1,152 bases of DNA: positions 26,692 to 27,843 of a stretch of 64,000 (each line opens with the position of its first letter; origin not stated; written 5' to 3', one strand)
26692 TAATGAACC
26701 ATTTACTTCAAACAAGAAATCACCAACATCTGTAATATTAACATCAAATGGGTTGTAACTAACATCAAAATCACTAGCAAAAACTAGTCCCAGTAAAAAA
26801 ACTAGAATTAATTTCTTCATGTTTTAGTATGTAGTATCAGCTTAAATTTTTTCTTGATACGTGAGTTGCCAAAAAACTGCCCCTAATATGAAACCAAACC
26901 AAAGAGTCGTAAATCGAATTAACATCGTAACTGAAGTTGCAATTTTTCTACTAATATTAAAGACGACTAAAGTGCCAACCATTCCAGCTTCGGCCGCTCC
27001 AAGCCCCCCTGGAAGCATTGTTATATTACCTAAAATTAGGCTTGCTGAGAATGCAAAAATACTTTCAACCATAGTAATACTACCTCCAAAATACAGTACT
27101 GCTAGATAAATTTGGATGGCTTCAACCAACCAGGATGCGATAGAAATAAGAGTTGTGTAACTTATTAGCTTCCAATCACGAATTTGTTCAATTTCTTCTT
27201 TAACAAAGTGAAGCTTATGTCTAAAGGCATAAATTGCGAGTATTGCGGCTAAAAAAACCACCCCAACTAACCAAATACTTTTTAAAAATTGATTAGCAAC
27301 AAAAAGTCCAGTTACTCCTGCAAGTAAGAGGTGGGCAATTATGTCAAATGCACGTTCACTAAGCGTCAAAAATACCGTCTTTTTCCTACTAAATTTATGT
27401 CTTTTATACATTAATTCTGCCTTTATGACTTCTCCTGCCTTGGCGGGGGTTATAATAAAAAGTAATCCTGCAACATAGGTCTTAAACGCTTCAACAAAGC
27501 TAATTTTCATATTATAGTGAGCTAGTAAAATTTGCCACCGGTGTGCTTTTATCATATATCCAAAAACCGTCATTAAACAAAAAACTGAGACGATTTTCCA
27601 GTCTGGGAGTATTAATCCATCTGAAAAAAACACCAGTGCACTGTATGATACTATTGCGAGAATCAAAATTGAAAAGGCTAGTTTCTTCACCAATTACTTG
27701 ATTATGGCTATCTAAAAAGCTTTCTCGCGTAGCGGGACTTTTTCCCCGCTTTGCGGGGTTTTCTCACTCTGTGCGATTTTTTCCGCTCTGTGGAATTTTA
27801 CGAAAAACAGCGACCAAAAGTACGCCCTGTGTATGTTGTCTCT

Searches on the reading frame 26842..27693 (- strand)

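Call 15: search_protein_families(library=pfam, proteins=[window:26842-27693:-], max_evalue=0.01)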
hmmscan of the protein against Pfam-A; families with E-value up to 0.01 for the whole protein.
window:26842-27693:- (283 aa): 1 family
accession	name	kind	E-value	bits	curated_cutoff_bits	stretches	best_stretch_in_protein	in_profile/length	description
PF03706.18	LPG_synthase_TM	-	2.4e-36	126.2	33.4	1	29-271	30-302/302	Lysylphosphatidylglycerol synthase TM region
